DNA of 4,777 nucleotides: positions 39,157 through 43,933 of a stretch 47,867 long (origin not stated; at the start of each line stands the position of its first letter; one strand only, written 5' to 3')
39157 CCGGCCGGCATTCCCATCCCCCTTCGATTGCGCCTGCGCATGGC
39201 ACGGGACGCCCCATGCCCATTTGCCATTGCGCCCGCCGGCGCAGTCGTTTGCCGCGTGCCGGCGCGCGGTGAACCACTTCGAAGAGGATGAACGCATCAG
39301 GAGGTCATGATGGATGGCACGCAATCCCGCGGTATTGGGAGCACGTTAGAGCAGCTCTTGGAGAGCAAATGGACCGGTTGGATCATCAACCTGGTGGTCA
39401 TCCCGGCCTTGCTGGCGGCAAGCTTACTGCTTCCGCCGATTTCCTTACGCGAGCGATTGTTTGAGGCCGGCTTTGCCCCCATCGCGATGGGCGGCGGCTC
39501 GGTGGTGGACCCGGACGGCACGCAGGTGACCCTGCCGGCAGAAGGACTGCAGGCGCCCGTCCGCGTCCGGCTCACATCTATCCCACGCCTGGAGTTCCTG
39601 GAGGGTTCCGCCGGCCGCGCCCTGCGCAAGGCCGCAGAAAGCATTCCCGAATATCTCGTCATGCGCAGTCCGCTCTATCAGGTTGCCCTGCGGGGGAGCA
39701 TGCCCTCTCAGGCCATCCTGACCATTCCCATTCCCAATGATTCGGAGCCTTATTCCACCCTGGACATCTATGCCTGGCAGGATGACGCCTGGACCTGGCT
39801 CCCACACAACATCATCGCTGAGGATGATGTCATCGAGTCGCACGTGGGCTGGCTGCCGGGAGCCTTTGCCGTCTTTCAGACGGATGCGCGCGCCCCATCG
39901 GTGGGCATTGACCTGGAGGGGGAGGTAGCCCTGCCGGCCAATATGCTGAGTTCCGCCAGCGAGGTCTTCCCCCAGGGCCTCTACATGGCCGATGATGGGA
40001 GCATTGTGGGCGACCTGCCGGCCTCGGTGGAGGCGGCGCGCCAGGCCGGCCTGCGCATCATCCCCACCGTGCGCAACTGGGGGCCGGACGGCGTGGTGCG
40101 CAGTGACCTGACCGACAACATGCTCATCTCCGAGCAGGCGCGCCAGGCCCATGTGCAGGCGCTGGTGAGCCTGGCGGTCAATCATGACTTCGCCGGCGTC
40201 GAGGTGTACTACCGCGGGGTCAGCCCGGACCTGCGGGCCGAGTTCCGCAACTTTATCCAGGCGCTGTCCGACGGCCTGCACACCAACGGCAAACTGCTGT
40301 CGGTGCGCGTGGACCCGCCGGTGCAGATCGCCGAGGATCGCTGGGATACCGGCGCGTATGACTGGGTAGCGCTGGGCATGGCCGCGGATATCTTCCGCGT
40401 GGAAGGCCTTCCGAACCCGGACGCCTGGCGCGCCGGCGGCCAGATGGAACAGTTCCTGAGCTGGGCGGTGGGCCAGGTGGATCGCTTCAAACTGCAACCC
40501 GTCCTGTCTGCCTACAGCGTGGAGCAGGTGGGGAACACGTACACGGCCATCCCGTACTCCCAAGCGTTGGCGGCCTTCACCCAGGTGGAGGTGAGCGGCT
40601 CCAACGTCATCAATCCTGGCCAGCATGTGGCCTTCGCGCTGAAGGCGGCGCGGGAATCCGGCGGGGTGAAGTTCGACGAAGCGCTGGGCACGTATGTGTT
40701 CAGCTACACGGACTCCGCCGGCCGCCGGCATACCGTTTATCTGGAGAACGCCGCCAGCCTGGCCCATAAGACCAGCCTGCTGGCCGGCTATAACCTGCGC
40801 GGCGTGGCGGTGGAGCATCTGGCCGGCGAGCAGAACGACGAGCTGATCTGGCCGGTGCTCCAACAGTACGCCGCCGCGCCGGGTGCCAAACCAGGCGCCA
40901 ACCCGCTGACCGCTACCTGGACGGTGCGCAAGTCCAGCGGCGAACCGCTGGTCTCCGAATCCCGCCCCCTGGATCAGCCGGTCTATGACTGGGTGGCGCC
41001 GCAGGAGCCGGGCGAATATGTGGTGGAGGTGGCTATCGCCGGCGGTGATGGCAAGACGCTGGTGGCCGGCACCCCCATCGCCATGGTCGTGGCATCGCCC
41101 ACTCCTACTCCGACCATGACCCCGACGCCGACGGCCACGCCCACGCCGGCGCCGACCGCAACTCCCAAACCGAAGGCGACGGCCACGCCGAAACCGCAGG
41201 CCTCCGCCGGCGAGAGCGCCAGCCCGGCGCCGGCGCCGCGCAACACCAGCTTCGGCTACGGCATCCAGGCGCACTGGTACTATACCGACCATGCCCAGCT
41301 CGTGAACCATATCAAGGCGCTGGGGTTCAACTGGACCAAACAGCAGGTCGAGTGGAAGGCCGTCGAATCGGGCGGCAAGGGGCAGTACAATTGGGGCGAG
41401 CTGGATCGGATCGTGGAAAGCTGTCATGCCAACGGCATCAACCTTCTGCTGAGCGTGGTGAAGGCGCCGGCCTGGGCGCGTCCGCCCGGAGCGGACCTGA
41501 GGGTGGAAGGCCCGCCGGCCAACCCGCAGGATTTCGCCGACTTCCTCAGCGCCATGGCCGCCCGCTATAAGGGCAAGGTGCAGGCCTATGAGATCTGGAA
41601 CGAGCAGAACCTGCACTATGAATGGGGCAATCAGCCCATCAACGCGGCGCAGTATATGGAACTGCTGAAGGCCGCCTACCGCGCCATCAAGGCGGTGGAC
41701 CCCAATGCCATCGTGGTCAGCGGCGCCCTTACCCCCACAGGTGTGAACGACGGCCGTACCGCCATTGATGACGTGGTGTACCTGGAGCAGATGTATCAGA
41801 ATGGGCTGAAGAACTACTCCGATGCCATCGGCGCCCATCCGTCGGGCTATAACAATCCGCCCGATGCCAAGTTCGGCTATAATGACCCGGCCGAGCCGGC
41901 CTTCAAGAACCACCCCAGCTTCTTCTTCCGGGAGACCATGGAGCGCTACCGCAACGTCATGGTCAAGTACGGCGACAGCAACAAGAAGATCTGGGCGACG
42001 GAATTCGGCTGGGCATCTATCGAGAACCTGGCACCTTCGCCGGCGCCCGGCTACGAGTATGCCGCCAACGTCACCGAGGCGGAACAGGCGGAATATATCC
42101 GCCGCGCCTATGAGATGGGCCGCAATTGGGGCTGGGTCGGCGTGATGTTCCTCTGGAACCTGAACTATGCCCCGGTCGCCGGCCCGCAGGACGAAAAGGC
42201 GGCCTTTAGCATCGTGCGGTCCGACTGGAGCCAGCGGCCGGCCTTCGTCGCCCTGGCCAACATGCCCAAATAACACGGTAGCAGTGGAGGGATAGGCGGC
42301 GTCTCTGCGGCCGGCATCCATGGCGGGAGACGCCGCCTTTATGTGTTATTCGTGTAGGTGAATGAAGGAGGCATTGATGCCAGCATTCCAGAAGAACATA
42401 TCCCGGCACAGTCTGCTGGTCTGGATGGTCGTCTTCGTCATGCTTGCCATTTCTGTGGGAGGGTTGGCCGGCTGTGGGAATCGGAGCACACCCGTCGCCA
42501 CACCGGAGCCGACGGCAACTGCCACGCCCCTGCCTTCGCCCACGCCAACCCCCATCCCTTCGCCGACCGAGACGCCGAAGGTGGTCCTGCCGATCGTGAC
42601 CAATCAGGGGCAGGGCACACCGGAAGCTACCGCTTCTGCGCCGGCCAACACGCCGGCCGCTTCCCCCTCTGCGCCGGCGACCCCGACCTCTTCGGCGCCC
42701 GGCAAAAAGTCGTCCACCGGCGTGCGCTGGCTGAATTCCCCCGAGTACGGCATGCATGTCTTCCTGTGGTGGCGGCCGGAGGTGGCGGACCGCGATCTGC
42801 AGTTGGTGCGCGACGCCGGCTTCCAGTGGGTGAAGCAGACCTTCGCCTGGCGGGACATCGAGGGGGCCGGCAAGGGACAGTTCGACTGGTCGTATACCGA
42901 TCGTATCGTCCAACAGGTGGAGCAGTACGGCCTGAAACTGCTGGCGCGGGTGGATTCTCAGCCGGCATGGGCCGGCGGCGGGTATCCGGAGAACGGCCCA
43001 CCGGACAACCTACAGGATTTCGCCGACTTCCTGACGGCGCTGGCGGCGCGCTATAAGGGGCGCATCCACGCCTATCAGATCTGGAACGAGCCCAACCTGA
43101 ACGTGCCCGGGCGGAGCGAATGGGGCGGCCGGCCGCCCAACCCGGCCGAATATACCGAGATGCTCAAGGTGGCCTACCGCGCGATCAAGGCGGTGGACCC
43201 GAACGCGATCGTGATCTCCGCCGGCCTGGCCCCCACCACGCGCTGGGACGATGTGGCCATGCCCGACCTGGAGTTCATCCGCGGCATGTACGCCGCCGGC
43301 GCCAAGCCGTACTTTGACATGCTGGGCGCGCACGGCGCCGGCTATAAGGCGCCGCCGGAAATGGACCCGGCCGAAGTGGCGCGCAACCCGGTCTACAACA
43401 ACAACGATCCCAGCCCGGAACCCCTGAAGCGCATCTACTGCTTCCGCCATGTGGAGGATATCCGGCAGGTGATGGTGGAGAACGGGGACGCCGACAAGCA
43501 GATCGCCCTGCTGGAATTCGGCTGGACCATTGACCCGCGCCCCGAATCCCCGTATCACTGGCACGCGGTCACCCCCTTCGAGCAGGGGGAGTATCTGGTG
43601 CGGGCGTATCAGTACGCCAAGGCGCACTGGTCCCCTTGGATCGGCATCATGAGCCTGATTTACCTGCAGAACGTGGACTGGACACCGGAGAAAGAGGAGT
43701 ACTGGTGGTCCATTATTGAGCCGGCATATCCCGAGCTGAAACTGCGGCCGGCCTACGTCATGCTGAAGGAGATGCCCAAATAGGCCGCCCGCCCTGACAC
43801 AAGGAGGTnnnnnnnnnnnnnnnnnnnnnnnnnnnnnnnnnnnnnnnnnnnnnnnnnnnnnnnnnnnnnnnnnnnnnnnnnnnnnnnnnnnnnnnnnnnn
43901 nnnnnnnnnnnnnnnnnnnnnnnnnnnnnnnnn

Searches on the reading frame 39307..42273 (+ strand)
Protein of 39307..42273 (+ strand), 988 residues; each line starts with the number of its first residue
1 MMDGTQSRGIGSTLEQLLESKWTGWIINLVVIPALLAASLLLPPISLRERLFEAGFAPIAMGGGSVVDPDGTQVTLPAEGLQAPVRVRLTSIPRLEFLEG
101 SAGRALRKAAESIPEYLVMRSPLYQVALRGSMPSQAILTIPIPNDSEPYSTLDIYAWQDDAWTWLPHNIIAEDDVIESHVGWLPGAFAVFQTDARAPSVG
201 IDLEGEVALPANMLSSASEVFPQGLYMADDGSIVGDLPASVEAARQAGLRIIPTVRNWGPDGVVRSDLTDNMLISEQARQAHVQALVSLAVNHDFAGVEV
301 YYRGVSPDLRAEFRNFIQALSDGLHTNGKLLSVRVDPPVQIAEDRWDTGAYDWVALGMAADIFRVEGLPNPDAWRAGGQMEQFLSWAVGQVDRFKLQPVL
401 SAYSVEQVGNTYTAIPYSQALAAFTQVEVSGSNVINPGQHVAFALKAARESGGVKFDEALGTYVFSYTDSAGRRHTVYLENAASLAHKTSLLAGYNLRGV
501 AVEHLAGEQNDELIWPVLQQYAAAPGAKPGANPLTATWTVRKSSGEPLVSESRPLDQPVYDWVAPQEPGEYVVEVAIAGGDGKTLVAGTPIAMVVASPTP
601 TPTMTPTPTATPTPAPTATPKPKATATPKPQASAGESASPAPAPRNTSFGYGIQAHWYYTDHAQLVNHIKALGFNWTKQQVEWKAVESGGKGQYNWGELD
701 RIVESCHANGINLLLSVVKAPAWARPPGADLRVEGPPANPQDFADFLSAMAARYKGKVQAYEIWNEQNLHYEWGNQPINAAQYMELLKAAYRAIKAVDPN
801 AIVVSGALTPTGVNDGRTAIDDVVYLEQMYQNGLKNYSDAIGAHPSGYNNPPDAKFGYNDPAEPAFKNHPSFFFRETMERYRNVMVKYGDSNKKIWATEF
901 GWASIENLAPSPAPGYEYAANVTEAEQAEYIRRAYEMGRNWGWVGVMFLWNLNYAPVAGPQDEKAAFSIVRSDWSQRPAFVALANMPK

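Call 34: search_protein_families(library=pfam, proteins=[window:39307-42273:+], max_evalue=0.00001)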
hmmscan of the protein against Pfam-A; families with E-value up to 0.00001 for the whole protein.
window:39307-42273:+ (988 aa): 0 families

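Call 92: search_protein_families(library=pfam, proteins=[window:39307-42273:+], max_evalue=0.001)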
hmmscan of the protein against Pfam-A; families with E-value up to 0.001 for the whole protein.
window:39307-42273:+ (988 aa): 2 families
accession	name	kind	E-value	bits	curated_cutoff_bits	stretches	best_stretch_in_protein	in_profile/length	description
PF00704.34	Glyco_hydro_18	-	4.5e-05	23.7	29.6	1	272-502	83-311/317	Glycosyl hydrolases family 18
PF01229.23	Glyco_hydro_39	-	0.0005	19.4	26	1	687-801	67-191/472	Glycosyl hydrolases family 39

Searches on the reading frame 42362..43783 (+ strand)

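Call 34: search_protein_families(library=pfam, proteins=[window:42362-43783:+], max_evalue=0.00001)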
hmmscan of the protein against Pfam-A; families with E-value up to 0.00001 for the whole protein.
window:42362-43783:+ (473 aa): 3 families
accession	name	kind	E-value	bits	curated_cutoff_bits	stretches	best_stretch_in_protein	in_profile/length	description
PF00150.24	Cellulase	-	2.1e-09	37.7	23.5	1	130-286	12-165/272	Cellulase (glycosyl hydrolase family 5)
PF02449.21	Glyco_hydro_42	-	5e-08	33.1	21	1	137-211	7-83/376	Beta-galactosidase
PF01373.23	Glyco_hydro_14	-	2e-07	30.7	27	1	142-195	18-71/402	Glycosyl hydrolase family 14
